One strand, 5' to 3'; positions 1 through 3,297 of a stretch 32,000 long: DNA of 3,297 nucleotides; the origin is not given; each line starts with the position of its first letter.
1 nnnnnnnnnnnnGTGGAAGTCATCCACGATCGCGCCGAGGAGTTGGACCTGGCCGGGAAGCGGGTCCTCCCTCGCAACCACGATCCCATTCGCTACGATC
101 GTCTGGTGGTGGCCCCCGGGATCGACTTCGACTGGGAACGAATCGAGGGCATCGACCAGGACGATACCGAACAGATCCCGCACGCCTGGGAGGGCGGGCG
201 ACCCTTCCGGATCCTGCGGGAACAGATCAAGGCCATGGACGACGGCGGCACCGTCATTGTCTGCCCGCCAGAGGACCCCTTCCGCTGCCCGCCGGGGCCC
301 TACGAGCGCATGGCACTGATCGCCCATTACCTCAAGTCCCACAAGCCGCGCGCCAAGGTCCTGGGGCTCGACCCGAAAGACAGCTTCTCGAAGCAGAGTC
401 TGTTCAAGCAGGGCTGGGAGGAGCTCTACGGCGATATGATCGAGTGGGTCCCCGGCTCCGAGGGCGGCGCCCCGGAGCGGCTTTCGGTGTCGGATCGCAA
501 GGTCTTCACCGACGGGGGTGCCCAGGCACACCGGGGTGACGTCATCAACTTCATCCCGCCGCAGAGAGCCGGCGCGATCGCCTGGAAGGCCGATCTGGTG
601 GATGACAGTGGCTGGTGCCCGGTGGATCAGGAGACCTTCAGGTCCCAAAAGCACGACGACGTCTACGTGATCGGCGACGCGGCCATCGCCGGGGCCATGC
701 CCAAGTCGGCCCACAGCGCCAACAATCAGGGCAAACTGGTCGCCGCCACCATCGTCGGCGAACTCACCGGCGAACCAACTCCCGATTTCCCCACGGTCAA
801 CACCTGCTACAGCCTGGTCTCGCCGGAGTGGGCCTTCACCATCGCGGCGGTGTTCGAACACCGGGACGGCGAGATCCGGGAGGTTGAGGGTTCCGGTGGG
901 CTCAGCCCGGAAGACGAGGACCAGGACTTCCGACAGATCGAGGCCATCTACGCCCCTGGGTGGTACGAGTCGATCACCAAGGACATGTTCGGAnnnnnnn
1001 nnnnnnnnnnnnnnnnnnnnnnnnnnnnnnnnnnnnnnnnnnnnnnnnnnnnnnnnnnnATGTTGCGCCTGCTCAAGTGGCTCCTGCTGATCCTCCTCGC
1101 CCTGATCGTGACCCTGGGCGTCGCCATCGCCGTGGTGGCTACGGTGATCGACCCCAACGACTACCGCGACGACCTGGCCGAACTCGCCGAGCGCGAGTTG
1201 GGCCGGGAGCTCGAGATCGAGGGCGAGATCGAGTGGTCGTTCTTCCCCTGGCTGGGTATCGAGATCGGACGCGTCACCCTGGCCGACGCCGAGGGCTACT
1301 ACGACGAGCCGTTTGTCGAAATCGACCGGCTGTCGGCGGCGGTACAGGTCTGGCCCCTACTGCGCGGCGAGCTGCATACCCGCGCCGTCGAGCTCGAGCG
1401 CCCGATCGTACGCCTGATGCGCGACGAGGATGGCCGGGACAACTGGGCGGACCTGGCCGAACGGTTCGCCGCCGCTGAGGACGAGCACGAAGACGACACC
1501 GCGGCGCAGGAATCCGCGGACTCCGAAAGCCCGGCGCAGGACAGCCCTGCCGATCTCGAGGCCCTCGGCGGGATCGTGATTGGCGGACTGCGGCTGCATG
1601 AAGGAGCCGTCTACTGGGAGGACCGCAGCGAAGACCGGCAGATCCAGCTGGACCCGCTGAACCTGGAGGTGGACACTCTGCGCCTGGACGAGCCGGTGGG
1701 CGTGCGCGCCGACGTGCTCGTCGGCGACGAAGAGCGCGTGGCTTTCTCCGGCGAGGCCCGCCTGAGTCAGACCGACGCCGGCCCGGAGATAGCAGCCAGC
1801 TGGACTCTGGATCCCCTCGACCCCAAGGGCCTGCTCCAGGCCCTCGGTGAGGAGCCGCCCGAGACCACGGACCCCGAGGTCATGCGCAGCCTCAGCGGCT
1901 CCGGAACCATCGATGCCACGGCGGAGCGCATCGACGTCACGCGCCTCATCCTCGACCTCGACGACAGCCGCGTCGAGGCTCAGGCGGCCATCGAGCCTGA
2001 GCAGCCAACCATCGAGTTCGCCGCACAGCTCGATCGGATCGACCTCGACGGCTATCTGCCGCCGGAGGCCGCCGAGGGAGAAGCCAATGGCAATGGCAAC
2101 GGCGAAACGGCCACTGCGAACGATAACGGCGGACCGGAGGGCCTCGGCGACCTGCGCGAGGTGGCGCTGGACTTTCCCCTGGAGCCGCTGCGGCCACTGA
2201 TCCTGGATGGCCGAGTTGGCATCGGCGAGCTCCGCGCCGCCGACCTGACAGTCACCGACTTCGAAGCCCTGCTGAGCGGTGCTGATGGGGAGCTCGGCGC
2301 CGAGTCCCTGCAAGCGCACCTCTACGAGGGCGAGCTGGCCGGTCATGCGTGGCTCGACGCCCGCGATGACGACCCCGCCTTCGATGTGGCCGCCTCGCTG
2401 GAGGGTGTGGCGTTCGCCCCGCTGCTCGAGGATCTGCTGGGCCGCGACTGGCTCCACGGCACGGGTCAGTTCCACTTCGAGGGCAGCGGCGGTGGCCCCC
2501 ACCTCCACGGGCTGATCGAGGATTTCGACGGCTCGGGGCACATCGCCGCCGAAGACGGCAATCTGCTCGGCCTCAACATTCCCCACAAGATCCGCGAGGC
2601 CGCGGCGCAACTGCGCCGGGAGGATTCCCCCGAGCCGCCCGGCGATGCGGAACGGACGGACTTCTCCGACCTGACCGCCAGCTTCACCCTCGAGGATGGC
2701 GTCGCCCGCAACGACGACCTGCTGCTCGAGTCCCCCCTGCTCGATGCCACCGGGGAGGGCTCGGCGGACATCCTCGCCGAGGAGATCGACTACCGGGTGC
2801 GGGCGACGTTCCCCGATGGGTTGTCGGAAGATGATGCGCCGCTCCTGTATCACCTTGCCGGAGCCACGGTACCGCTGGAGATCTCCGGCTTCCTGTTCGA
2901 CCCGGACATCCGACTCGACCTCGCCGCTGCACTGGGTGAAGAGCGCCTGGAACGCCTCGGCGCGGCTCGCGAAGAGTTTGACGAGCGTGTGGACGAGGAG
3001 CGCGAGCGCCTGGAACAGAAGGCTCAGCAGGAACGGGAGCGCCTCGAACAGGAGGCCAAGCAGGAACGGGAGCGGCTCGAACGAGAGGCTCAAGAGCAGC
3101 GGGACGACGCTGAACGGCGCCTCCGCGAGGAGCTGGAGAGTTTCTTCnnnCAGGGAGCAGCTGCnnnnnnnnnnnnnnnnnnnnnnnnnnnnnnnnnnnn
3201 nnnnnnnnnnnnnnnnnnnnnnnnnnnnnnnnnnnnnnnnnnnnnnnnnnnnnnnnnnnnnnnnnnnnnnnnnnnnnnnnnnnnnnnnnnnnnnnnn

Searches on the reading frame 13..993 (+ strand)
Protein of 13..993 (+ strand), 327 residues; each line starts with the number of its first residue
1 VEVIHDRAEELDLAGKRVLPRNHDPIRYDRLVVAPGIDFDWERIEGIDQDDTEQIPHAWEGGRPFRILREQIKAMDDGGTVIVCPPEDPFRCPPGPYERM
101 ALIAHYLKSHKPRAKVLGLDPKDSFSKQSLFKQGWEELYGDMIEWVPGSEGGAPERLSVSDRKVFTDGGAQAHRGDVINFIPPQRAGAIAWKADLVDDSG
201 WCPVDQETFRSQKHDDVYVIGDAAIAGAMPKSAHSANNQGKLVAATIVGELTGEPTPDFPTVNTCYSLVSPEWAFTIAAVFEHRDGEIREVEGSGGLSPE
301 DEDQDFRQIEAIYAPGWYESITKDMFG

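Call 3: search_protein_families(library=pfam, proteins=[window:13-993:+], max_evalue=0.01)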
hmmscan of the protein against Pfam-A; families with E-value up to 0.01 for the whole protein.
window:13-993:+ (327 aa): 2 families
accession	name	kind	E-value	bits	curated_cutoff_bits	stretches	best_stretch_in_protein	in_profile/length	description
PF21706.3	FCSD_central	-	7.4e-43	145.8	27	1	67-182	3-116/116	Sulfide dehydrogenase [flavocytochrome c] flavoprotein chain, central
PF09242.17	FCSD-flav_bind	-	4.3e-26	91.5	26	1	260-326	4-71/71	Flavocytochrome c sulphide dehydrogenase, flavin-binding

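Call 4: search_protein_families(library=ncbifam, proteins=[window:13-993:+], max_evalue=0.01)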
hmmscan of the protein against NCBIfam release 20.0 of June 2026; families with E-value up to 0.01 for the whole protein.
window:13-993:+ (327 aa): 3 families
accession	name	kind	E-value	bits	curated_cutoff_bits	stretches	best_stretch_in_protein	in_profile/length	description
NF049943.1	SQR_III_seleno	exception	3.9e-20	72.1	525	1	2-275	71-341/406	type III sulfide quinone reductase, selenoprotein subtype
TIGR03169.1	Nterm_to_SelD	hypoth_equivalog_domain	5.6e-08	32.5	310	1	2-49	70-117/365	pyridine nucleotide-disulfide oxidoreductase family protein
TIGR01350.1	lipoamide_DH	equivalog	0.0085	14.8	408.8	0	197-252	284-334/461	dihydrolipoyl dehydrogenase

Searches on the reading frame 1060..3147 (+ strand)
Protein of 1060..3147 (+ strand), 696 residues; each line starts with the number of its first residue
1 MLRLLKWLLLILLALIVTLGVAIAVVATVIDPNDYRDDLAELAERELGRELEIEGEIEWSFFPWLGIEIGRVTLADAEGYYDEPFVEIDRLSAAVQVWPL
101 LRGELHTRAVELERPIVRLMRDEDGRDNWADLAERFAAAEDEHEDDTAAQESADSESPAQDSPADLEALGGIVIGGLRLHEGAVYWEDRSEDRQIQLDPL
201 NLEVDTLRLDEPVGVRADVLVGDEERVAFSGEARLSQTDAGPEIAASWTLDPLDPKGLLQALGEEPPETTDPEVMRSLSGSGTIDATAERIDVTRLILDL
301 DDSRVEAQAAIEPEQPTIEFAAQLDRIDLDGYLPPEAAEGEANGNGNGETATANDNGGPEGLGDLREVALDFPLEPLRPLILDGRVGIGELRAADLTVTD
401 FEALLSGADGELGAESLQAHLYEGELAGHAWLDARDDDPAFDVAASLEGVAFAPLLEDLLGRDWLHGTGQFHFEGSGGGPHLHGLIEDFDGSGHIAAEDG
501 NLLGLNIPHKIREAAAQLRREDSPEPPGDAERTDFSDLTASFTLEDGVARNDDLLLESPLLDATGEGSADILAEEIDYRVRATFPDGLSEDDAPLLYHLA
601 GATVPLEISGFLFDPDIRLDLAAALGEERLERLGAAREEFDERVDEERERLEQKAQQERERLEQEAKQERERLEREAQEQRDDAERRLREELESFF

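Call 3: search_protein_families(library=pfam, proteins=[window:1060-3147:+], max_evalue=0.01)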
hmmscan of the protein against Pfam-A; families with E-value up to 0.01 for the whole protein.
window:1060-3147:+ (696 aa): 3 families
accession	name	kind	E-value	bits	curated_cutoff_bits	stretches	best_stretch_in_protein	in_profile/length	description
PF05170.20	AsmA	-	3.1e-47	162.2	29.8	2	1-208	1-193/607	AsmA family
PF05359.17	DUF748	-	2e-17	63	50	1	5-208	15-188/1037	Domain of Unknown Function (DUF748)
PF13116.12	YhdP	-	2.5e-15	55.9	46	2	2-205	5-174/1224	YhdP protein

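Call 4: search_protein_families(library=ncbifam, proteins=[window:1060-3147:+], max_evalue=0.01)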
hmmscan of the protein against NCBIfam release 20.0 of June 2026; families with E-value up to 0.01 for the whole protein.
window:1060-3147:+ (696 aa): 3 families
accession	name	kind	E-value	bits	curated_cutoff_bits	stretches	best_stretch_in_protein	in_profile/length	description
NF008091.0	PRK10833.1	equivalog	2.5e-38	132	412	2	284-650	247-608/618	outer membrane assembly protein AsmA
TIGR04411.1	T2SS_GspN_Lepto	equivalog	0.0017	17.9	50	0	527-570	181-224/280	type II secretion system protein GspN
TIGR02099.1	TIGR02099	equivalog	0.0048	14.5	519.15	0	535-582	1149-1196/1260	YhdP family protein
